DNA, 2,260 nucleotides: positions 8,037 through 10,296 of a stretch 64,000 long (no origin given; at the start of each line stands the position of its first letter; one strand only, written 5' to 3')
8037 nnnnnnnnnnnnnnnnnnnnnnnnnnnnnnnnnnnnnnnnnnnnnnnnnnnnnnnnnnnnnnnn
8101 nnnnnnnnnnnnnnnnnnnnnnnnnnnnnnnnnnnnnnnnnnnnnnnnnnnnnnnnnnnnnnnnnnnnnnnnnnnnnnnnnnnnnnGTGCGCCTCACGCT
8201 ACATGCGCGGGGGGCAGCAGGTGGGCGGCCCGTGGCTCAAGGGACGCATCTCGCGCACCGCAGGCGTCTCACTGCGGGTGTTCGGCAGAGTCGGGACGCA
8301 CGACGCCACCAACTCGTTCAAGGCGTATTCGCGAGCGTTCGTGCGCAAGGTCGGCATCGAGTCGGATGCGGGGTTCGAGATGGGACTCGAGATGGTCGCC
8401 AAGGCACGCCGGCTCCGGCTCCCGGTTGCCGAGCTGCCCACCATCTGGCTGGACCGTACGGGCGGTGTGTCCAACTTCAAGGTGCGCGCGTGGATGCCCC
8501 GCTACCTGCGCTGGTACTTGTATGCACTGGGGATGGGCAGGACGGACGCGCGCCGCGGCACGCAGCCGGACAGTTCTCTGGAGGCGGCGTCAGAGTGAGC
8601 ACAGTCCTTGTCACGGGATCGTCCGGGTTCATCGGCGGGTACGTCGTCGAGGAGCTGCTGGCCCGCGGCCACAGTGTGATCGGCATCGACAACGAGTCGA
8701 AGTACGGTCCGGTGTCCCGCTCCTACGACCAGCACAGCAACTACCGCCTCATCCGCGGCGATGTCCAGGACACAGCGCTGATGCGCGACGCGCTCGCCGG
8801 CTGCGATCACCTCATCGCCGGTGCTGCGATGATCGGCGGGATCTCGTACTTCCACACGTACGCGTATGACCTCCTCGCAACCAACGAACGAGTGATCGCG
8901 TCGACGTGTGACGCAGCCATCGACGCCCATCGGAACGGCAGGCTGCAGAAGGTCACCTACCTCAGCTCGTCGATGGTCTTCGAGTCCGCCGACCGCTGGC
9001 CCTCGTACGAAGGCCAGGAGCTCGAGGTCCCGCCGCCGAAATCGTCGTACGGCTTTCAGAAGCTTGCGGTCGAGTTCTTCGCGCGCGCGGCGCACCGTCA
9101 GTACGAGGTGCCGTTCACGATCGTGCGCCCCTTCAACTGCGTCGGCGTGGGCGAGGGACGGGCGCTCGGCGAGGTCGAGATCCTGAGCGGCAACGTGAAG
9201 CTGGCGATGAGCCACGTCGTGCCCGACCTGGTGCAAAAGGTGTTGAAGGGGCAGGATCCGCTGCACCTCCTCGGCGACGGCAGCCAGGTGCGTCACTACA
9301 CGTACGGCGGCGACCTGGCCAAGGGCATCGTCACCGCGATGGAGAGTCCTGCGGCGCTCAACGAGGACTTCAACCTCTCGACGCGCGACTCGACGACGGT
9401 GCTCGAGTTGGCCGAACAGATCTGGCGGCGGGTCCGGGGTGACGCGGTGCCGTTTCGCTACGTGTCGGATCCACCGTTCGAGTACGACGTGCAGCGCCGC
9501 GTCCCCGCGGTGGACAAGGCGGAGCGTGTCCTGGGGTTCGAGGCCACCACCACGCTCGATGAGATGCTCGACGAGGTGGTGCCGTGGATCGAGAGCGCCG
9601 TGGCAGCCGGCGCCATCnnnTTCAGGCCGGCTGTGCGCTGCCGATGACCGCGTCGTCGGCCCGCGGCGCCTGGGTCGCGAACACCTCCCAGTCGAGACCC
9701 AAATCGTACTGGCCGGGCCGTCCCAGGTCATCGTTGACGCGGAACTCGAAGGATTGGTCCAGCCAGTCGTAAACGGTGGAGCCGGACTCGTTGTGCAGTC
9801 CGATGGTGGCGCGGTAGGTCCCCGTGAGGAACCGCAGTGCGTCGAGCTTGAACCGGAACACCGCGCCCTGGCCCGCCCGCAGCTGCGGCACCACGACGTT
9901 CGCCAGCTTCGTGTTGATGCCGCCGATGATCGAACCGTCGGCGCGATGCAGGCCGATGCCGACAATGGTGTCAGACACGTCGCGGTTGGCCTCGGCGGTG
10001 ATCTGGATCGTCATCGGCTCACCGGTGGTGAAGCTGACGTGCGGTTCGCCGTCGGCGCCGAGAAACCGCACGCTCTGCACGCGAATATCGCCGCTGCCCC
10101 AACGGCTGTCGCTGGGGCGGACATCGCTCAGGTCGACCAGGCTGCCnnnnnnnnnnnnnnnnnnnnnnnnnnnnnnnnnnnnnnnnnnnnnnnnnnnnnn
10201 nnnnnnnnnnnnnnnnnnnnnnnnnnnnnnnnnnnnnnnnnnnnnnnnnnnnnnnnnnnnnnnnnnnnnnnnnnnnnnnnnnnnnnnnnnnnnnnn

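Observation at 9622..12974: Wzm/Wzt exporter whose ATPase has a Wzt_C-type cap-binding domain, preceded by a coiled-coil methyltransferase (WbdD-like logic)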

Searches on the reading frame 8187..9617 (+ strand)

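Call 10: search_protein_families(library=pfam, proteins=[window:8187-9617:+], max_evalue=0.001)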
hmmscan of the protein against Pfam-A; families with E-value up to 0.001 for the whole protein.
window:8187-9617:+ (477 aa): 7 families
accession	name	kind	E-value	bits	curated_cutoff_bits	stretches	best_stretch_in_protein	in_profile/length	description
PF01370.27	Epimerase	-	8.2e-41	140.4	20.9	1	140-397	1-239/240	NAD dependent epimerase/dehydratase family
PF16363.11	GDP_Man_Dehyd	-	2.2e-28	100.1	27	1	141-463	1-331/332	GDP-mannose 4,6 dehydratase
PF13460.12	NAD_binding_10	-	3.5e-09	37.2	27.2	1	144-315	1-143/184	NAD(P)H-binding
PF01073.25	3Beta_HSD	-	4.3e-08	33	22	1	141-266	1-122/280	3-beta hydroxysteroid dehydrogenase/isomerase family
PF05368.20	NmrA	-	1.6e-06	28.4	27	1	138-211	3-75/298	NmrA-like family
PF04321.23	RmlD_sub_bind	-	4.2e-06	26.5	27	0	139-306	2-143/287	RmlD substrate binding domain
PF07993.18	NAD_binding_4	-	7.2e-06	25.8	20.1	0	142-162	1-21/258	Male sterility protein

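Call 27: search_protein_families(library=ncbifam, proteins=[window:8187-9617:+], max_evalue=0.00001)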
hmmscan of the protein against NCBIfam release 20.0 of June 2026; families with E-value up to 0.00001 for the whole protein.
window:8187-9617:+ (477 aa): 13 families
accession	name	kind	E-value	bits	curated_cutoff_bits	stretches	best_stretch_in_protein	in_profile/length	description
TIGR04180.1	EDH_00030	hypoth_equivalog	2.3e-27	95.8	475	1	140-452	1-293/297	NAD-dependent 4,6-dehydratase LegB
TIGR01179.1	galE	equivalog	8e-26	90.6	262.3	1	140-470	2-327/332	UDP-glucose 4-epimerase GalE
NF007956.0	PRK10675.1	subfamily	1.4e-21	77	394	1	139-467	2-328/338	UDP-glucose 4-epimerase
TIGR01181.1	dTDP_gluc_dehyt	equivalog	2.6e-20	72.8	365.1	1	140-469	2-312/321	dTDP-glucose 4,6-dehydratase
NF011728.1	PRK15181.1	equivalog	7e-16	58.2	760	1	140-415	18-287/348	Vi polysaccharide biosynthesis UDP-N-acetylglucosaminuronic acid C-4 epimerase TviC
NF047922.1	GDPFucSynFcl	equivalog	7e-15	55.3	500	1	206-466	54-299/308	GDP-L-fucose synthase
TIGR03466.1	HpnA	hypoth_equivalog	1.4e-13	50.5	367.65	1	139-321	2-173/327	hopanoid-associated sugar epimerase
NF008872.0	PRK11908.1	equivalog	2.8e-11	43.1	294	1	139-468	3-335/349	bifunctional UDP-4-keto-pentose/UDP-xylose synthase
NF042422.1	oxyalk_red_OleD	equivalog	5.2e-10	39.2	580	1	140-283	3-131/329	2-alkyl-3-oxoalkanoate reductase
NF005998.1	PRK08125.1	equivalog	2e-08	33.1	777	0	136-221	314-398/649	bifunctional UDP-4-amino-4-deoxy-L-arabinose formyltransferase/UDP-glucuronic acid oxidase ArnA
TIGR02197.1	heptose_epim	equivalog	4.1e-08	32.7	274.6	1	140-429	1-272/316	ADP-glyceromanno-heptose 6-epimerase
TIGR01746.1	Thioester-redct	subfamily_domain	4.1e-07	29.6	213.35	0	139-164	1-28/371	thioester reductase domain-containing protein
NF042423.1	oxyalk_red_Shew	equivalog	8.2e-07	28.4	580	1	136-243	7-108/331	2-alkyl-3-oxoalkanoate reductase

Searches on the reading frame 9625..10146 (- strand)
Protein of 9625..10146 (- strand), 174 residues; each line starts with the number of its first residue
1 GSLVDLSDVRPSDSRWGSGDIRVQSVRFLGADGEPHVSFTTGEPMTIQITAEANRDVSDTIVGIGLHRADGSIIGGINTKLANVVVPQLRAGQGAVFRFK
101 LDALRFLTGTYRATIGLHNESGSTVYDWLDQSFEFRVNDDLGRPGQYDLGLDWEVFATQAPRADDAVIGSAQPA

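Call 51: search_solved_structures(query=window:9625-10146:-, max_evalue=10, show_alignments=4)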
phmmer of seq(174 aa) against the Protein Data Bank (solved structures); distinct sequences matched with E-value up to 10: 8.
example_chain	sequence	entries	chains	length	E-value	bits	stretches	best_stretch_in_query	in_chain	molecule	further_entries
8dky_A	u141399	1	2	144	4.2e-09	39.5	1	26-139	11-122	ABC transporter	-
6o14_A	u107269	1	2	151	5.2e-09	39.2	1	30-139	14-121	ABC transporter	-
7k2t_A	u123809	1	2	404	1.7e-08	37.5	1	21-139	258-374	ABC transporter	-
8dku_A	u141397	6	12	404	1.7e-08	37.5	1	21-139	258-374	ABC transporter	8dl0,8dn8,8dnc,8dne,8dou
2r5o_A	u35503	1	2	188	0.0028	20.6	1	9-133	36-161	Putative ATP binding component of ABC-transporter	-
5hno_A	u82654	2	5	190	0.043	16.7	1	12-113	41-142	ABC type transport system putative ATP binding protein | ABC transporter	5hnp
5hh3_A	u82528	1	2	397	0.28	14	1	48-144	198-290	OxyA protein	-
3c6v_A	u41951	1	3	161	1.2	12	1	131-174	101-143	Probable tautomerase/dehalogenase AU4130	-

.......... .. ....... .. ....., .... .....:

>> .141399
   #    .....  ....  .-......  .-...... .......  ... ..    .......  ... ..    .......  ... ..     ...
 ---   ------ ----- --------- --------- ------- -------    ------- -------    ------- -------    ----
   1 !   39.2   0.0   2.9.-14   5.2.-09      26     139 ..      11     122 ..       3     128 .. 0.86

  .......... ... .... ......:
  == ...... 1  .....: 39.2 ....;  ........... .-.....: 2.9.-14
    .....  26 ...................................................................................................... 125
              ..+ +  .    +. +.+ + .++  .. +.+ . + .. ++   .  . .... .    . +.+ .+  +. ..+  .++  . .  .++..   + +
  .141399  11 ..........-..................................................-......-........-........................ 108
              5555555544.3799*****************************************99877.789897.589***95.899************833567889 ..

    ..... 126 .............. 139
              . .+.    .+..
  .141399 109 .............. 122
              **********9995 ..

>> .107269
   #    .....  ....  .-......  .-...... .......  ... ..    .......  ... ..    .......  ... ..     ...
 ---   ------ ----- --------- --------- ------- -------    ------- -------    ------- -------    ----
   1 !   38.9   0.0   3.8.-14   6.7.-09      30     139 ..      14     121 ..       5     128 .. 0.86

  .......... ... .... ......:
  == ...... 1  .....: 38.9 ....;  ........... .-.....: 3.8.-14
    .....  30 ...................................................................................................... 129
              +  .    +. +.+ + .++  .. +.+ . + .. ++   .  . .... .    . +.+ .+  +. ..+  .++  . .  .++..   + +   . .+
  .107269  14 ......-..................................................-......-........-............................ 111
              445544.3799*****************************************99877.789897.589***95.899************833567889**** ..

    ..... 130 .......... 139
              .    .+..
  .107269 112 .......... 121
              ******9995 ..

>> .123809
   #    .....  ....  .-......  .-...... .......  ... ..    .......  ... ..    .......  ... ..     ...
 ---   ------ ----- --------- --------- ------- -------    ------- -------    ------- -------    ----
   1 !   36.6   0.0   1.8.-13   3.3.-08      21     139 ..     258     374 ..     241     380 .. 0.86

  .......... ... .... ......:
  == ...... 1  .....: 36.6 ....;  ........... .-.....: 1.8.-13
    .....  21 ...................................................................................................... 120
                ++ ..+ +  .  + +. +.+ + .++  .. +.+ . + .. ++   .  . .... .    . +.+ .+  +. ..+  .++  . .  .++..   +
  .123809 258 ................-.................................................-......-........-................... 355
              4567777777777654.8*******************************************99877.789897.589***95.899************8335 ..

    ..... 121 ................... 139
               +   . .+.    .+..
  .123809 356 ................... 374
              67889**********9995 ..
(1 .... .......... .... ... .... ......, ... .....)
